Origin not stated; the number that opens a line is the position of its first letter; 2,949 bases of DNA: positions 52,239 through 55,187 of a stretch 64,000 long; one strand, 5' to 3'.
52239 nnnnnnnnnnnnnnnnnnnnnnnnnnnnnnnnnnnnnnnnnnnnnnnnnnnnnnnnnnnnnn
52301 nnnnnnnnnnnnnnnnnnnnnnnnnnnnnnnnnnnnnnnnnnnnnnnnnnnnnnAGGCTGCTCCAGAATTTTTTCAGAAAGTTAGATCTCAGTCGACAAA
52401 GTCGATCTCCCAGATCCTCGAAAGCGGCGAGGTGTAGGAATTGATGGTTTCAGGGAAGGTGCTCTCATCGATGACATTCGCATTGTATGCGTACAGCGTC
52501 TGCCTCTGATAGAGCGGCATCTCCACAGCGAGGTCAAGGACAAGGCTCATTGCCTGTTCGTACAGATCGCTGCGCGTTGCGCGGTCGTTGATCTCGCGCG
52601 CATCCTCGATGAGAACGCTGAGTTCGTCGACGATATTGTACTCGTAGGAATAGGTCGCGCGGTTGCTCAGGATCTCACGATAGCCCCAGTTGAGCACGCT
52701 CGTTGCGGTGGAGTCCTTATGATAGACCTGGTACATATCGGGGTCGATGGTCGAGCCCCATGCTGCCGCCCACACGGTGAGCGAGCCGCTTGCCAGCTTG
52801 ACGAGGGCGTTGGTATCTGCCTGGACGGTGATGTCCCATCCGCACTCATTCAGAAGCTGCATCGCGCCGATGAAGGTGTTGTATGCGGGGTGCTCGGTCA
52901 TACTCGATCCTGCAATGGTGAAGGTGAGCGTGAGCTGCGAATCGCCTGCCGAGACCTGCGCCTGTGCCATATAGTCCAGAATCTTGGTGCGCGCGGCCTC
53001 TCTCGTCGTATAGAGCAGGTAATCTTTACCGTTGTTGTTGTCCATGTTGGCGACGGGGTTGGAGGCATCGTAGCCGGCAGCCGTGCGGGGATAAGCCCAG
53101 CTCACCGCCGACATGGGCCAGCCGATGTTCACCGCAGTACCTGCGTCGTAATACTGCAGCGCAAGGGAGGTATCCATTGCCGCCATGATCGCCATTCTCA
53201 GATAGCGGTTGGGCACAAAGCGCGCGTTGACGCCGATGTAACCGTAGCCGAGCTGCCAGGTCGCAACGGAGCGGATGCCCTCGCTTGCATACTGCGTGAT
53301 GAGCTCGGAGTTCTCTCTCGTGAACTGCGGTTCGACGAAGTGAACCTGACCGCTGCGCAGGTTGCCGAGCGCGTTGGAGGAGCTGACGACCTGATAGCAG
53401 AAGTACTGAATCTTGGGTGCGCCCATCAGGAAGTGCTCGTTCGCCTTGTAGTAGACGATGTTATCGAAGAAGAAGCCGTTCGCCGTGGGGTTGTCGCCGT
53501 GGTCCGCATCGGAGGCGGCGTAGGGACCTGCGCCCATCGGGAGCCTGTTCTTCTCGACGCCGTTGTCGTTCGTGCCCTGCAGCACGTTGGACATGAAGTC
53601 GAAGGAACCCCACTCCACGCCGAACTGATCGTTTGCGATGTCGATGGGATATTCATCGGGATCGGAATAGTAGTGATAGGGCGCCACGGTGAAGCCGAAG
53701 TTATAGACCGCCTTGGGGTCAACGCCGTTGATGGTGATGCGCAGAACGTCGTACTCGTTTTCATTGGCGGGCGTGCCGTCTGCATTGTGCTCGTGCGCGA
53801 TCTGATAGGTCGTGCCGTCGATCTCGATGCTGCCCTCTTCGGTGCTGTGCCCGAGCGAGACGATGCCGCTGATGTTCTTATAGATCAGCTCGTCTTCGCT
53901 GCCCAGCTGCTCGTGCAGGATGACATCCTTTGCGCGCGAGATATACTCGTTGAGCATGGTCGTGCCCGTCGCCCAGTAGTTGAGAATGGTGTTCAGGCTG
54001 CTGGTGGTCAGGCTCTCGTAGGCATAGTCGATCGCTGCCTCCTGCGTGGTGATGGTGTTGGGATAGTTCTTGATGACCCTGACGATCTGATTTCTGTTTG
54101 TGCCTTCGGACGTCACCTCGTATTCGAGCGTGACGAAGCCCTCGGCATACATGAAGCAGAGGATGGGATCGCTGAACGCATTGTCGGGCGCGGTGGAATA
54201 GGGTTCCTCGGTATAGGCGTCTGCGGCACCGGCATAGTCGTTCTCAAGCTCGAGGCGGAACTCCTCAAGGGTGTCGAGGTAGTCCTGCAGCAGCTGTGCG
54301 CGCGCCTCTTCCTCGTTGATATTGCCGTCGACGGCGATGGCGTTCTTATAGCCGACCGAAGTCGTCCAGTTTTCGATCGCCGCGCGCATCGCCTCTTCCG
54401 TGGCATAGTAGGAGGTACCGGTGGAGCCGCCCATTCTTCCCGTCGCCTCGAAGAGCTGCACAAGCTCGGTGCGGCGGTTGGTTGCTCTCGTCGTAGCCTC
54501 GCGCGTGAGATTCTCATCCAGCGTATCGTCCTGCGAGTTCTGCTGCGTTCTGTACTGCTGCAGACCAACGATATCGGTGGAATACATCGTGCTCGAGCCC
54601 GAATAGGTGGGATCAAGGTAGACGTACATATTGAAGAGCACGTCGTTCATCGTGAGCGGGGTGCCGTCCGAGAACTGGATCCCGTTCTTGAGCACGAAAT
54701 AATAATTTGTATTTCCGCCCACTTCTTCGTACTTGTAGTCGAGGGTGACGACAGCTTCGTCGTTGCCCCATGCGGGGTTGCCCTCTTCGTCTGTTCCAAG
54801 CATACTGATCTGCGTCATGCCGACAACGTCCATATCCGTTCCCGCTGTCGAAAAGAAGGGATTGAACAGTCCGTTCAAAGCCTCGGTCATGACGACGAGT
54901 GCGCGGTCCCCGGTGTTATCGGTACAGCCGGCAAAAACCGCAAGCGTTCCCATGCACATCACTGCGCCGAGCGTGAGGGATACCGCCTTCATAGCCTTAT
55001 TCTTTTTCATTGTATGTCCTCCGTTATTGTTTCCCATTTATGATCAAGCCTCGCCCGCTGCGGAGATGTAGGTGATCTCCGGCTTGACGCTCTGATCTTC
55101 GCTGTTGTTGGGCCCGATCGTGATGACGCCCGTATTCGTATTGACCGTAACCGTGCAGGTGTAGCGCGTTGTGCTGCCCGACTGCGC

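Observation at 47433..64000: Giant LRR-decorated S8 protease, a surface lipoprotein and a complete Opp importer packed into one operon of more than 16.5 kb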

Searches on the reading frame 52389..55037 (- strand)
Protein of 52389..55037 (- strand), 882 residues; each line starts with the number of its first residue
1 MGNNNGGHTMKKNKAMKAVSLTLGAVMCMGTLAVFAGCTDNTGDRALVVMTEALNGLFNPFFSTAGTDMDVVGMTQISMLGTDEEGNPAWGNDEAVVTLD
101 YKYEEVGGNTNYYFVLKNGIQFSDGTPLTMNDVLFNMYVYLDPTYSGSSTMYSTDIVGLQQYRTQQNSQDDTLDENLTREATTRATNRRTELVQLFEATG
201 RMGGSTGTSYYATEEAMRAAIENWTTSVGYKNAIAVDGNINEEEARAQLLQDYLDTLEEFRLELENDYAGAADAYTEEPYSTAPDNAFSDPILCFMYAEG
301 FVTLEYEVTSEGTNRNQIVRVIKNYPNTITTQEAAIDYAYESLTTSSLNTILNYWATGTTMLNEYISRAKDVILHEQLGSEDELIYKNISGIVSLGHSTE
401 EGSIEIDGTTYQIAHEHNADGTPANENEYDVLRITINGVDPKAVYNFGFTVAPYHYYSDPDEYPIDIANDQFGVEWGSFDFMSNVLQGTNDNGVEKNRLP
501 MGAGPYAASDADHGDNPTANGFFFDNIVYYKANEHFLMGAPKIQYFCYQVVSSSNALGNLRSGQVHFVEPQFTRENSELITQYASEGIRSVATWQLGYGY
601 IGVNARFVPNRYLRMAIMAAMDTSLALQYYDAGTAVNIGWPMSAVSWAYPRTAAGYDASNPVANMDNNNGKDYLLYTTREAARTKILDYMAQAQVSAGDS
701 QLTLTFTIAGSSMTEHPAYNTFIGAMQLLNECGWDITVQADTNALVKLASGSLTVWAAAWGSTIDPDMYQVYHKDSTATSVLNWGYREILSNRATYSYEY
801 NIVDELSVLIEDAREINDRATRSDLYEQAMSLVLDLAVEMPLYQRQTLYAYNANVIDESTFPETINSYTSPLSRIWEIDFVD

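Call 4: search_protein_families(library=pfam, proteins=[window:52389-55037:-], max_evalue=0.01)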
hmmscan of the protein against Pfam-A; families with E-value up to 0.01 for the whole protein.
window:52389-55037:- (882 aa): 1 family
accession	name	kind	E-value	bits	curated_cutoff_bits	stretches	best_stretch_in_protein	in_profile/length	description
PF00496.27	SBP_bac_5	-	1.9e-19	70.4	32.4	2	476-774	100-360/368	Bacterial extracellular solute-binding proteins, family 5 Middle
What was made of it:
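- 52389..55010 (-): Oversized family-5 substrate-binding lipoprotein, 873 aa. It has an AppA/OppA-like core interrupted by a largely helical insertion of about 330 aa, at residues ~140-470, nt ~53601-54593. Pfam SBP_bac_5 (call 4).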

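Call 10: find_encoding_contigs(protein=window:52389-55010:-, flank=10000, max_places=6)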
Protein window:52389-55010:- (873 aa): 6 contigs read that carry it; 4 places shown.
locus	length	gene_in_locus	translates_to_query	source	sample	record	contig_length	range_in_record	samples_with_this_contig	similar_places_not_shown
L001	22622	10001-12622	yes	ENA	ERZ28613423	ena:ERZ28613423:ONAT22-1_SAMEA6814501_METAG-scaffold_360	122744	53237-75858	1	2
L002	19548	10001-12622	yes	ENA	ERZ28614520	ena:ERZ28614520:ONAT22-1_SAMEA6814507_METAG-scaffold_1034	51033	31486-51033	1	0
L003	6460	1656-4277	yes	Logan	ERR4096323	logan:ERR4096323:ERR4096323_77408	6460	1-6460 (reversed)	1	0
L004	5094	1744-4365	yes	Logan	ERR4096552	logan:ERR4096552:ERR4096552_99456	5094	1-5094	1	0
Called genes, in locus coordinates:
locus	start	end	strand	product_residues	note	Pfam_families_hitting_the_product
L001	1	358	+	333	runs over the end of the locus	PF14057:GGGtGRT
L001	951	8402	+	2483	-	PF00082:Peptidase_S8, PF02368:Big_2 (faint), PF02225:PA, PF06280:fn3_5, PF13306:LRR_5, PF13855:LRR_8 (faint), PF13306:LRR_5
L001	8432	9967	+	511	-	-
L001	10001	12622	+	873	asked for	PF00496:SBP_bac_5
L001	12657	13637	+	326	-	PF00528:BPD_transp_1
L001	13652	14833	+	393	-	PF12911:OppC_N, PF00528:BPD_transp_1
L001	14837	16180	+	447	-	PF00005:ABC_tran, PF08352:oligo_HPY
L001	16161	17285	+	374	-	PF00005:ABC_tran, PF08352:oligo_HPY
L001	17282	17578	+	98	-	-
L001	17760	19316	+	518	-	PF02687:FtsX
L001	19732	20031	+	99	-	PF00338:Ribosomal_S10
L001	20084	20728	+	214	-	PF00297:Ribosomal_L3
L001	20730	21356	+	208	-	PF00573:Ribosomal_L4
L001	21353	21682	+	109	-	PF00276:Ribosomal_L23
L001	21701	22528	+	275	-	PF00181:Ribosomal_L2_N, PF03947:Ribosomal_L2_C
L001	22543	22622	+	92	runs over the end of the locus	PF00203:Ribosomal_S19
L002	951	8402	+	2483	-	PF00082:Peptidase_S8, PF02368:Big_2 (faint), PF02225:PA, PF06280:fn3_5, PF13306:LRR_5, PF13855:LRR_8 (faint), PF13306:LRR_5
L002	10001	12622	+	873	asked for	PF00496:SBP_bac_5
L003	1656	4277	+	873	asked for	PF00496:SBP_bac_5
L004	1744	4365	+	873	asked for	PF00496:SBP_bac_5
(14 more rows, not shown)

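Call 12: find_homologous_proteins(query=window:52389-55010:-, max_evalue=0.00001)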
Query window:52389-55010:- (873 aa): 2548 proteins with E <= 0.00001 among 8000 candidates; the best 120 are listed.
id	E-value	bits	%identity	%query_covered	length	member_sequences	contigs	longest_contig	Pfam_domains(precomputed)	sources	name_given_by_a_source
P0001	0.0e+0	1983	100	100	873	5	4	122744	PF00496.28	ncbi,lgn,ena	-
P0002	0.0e+0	1278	66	100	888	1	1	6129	PF00496.28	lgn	-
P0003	0.0e+0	1224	62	100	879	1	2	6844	PF00496.28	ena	-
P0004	0.0e+0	1214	64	100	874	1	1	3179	PF00496.28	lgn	-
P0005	0.0e+0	1182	62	100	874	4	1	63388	PF00496.28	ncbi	-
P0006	0.0e+0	1174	62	100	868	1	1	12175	PF00496.28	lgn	-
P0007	0.0e+0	1159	61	100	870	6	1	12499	PF00496.28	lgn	-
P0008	0.0e+0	1136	60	100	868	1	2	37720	PF00496.28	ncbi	-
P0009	0.0e+0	1124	60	100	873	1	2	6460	PF00496.28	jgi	jgi:peptide/nickel transport system substrate-binding protein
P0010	0.0e+0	1111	60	100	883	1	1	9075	PF00496.28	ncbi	-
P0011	0.0e+0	1111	59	100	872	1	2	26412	PF00496.28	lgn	-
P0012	0.0e+0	1102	59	100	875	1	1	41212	PF00496.28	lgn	-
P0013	0.0e+0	1097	59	100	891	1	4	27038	PF00496.28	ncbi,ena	-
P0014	0.0e+0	1086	57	100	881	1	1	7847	PF00496.28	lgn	-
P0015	0.0e+0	1078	56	100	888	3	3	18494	PF00496.28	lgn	-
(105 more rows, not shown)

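Call 15: find_related_loci(query=A1, collection=genome_contigs, flank=10000)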
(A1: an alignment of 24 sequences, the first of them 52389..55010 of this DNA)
Query A1 (873 aa) in genome_contigs; peptide patterns used: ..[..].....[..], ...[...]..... (x = any residue, [..] = any of these).
553 stretches matched a pattern; 449 encode a relative of the query (tblastn E <= 1e-3); the best 80 are kept; 80 distinct loci.
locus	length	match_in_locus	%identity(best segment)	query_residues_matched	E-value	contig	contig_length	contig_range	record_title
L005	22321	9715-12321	61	1-871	0e+0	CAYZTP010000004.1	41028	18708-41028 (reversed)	MAG TPA_asm: uncultured Clostridia bacterium isolate SRP222994_co1_148 genome assembly, contig: NODE_1661_length_41028_c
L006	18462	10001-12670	59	1-871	0e+0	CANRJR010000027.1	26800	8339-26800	MAG: uncultured Clostridia bacterium isolate Lapin-024__bin30 genome assembly, contig: Lapin-024__NODE_2311_length_26800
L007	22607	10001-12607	58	1-872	0e+0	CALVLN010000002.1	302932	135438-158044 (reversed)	MAG: uncultured Clostridia bacterium isolate BRZ_NK__bin51 genome assembly, contig: BRZ_NK__NODE_38_length_302932_cov_9.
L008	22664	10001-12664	56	5-871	0e+0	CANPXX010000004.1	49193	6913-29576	MAG: uncultured Clostridia bacterium isolate Lapin-005__bin42 genome assembly, contig: Lapin-005__NODE_871_length_49193_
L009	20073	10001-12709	56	2-873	0e+0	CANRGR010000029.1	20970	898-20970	MAG: uncultured Clostridia bacterium isolate Lapin-021__bin46 genome assembly, contig: Lapin-021__NODE_2876_length_20970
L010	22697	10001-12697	56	1-873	0e+0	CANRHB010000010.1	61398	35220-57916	MAG: uncultured Clostridia bacterium isolate Lapin-020__bin46 genome assembly, contig: Lapin-020__NODE_453_length_61398_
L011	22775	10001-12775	53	1-872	0e+0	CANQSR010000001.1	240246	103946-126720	MAG: uncultured Clostridia bacterium isolate Lapin-008__bin9 genome assembly, contig: Lapin-008__NODE_17_length_240246_c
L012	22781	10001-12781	54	1-871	0e+0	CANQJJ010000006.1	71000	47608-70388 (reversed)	MAG: uncultured Clostridia bacterium isolate Lapin-032__bin10 genome assembly, contig: Lapin-032__NODE_651_length_71000_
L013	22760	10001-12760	53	2-871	0e+0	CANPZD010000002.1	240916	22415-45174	MAG: uncultured Clostridia bacterium isolate Lapin-002__bin128 genome assembly, contig: Lapin-002__NODE_26_length_240916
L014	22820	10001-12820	53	1-872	0e+0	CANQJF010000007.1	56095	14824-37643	MAG: uncultured Clostridia bacterium isolate Lapin-032__bin107 genome assembly, contig: Lapin-032__NODE_977_length_56095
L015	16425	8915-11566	53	1-873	0e+0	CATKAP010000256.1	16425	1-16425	MAG: uncultured bacterium isolate iMGMC-748_1678881702 genome assembly, contig: MegahitA5_39067, whole genome shotgun se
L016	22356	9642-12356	53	1-872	0e+0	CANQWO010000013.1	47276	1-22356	MAG: uncultured Clostridia bacterium isolate Lapin-012__bin88 genome assembly, contig: Lapin-012__NODE_1346_length_47276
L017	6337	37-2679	54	2-872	0e+0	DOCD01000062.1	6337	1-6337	MAG TPA_asm: Clostridiales bacterium isolate UBA11940 contig_9075, whole genome shotgun sequence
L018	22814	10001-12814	54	1-872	0e+0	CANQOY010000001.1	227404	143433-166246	MAG: uncultured Clostridia bacterium isolate Lapin-032__bin2 genome assembly, contig: Lapin-032__NODE_33_length_227404_c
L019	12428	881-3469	53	1-872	0e+0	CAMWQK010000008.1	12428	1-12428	MAG TPA_asm: uncultured Clostridia bacterium isolate SRR14411243_bin.12_metawrap_v1.3_MAG genome assembly, contig: NODE.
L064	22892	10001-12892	49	1-873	0e+0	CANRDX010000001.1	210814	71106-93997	MAG: uncultured Clostridia bacterium isolate Lapin-024__bin89 genome assembly, contig: Lapin-024__NODE_23_length_210814_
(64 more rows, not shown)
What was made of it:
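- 52389..55010 (-): 449 species genomes carry a relative (call 15).
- All carriers are gut-associated MAGs (call 15).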

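Call 27: search_solved_structures(query=A1, max_evalue=0.001, show_alignments=1)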
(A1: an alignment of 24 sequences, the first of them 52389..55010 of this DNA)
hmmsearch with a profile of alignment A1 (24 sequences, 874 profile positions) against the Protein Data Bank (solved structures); distinct sequences matched with E-value up to 0.001: 12.
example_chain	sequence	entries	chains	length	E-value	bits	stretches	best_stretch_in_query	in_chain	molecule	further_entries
1xoc_A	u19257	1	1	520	1.9e-17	66.2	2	515-646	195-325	Oligopeptide-binding protein appA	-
5u4o_A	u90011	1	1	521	6.1e-09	38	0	521-680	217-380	ABC transporter substrate-binding protein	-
5isu_A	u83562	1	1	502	9.4e-09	37.4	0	96-136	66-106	Lmo0135 protein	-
6wm6_A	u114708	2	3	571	1.4e-06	30.2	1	531-614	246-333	Extracellular solute-binding protein, family 5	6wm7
8are_A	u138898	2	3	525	7.7e-06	27.8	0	93-136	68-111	Oligopeptide-binding protein OppA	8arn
8ay0_A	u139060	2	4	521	9.9e-05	24.1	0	95-165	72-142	Dipeptide-binding protein DppE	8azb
9p48_A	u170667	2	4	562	0.00028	22.6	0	496-608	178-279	Peptide ABC transporter, peptide-binding protein OppA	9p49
8z1y_F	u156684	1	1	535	0.0003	22.5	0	511-652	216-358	Dipeptide-binding protein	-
8z1z_F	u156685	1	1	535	0.0003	22.5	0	511-652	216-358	Dipeptide-binding protein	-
3tpa_A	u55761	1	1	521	0.00037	22.2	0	515-638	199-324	Heme-binding protein A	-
7veq_A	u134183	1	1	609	0.00055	21.6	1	92-130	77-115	SPH1118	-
7ver_A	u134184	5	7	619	0.00056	21.6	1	92-130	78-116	SPH1118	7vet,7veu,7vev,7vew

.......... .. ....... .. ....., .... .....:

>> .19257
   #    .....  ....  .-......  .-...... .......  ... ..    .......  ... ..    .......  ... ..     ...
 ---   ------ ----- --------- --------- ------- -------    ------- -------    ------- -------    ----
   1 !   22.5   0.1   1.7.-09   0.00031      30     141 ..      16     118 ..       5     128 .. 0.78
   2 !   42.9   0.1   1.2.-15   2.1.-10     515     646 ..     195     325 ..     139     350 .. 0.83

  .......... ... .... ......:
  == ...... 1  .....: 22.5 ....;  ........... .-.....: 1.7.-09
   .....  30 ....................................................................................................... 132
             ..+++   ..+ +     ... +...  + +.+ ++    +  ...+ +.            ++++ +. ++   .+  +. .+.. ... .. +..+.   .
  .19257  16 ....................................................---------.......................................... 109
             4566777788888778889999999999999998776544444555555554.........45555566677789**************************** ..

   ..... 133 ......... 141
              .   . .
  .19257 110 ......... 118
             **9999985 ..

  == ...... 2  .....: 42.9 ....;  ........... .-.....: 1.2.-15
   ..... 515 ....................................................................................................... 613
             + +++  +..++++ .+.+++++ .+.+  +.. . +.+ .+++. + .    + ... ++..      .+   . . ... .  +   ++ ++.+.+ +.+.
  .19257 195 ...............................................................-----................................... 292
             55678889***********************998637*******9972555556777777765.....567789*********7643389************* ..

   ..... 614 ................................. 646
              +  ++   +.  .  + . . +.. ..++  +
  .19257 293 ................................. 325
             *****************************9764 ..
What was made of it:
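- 52389..55010 (-): Profile match to B. subtilis AppA, 1.9e-17 (call 27).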

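Call 41: search_protein_families(library=ncbifam, proteins=[window:52389-55010:-], max_evalue=0.001)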
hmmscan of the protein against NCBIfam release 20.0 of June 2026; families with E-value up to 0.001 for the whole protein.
window:52389-55010:- (873 aa): 3 families
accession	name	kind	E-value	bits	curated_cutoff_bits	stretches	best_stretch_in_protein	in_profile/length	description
NF045467.1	Opp4A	equivalog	2.9e-20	72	650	2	34-157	34-149/556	oligopeptide ABC transporter substrate-binding protein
TIGR04028.1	SBP_KPN_01854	hypoth_equivalog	2.4e-06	26.4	468.5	0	100-131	59-90/509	TIGR04028 family ABC transporter substrate-binding protein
NF007287.0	PRK09755.1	equivalog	0.00021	20.3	1098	0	93-137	83-127/535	ABC transporter substrate-binding protein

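Call 56: predict_structure(alignment_id=A1)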
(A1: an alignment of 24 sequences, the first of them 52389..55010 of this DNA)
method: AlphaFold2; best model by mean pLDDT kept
length: 873 residues; sequences in the alignment: 24
mean_pLDDT: 83.3   pTM: 0.80
mean pLDDT of the five models: 83.3, 81.3, 80.8, 80.3, 78.3
residues with pLDDT >= 90: 332; 70-90: 424; 50-70: 66; < 50: 51
segments of 3 or more residues with pLDDT < 50: 1-34, 739-746, 748-750, 752-754
pLDDT, mean of each block of 10 residues (from residue 1): 42 44 37 65 76 69 88 82 94 91 96 95 95 74 81 81 72 88 94 72 93 95 92 95 94 83 73 84 89 85 72 91 93 91 78 83 83 82 94 94 95 93 94 84 93 92 91 89 83 93 83 85 93 91 79 88 86 92 81 82 95 92 89 81 86 88 90 96 93 85 74 93 89 57 43 59 66 63 82 88 83 87 86 87 90 77 81 85
secondary structure, 60 per line:
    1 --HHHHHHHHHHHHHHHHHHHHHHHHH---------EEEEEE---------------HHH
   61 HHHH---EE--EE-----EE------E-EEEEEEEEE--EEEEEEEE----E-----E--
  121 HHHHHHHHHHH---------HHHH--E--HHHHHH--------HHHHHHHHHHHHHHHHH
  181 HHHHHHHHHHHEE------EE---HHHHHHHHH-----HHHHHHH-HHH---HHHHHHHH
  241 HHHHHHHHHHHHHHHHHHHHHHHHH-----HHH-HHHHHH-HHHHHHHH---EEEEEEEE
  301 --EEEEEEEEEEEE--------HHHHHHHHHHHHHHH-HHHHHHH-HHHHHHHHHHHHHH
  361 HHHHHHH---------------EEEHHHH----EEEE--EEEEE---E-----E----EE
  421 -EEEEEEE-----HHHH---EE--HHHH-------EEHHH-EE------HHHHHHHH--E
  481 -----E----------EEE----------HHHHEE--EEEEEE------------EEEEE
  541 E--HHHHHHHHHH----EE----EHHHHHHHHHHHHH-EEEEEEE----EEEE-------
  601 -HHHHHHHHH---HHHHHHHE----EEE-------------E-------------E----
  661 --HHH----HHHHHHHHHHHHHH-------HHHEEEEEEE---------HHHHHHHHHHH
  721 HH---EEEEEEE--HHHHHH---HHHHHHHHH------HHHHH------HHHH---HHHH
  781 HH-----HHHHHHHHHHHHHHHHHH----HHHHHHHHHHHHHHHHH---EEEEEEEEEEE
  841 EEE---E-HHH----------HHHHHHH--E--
elements in order (helices of 4 or more, strands of 3 or more residues): H3-27 E37-42 H58-64 E89-97 E100-107 H121-131 H141-144 H150-155 H164-191 H205-213 H219-225 H233-265 H275-280 H282-289 E293-300 E303-314 H323-337 H339-345 H347-367 E383-385 H386-389 E394-397 E400-404 E422-428 H434-437 H445-448 H470-477 E497-499 H510-513 E518-523 E536-541 H544-553 H565-577 E579-585 E590-593 H602-610 H614-620 E626-628 H670-683 E694-700 H710-722 E726-732 H735-740 H744-752 H759-763 H770-773 H777-782 H788-805 H810-826 E830-843 H862-868
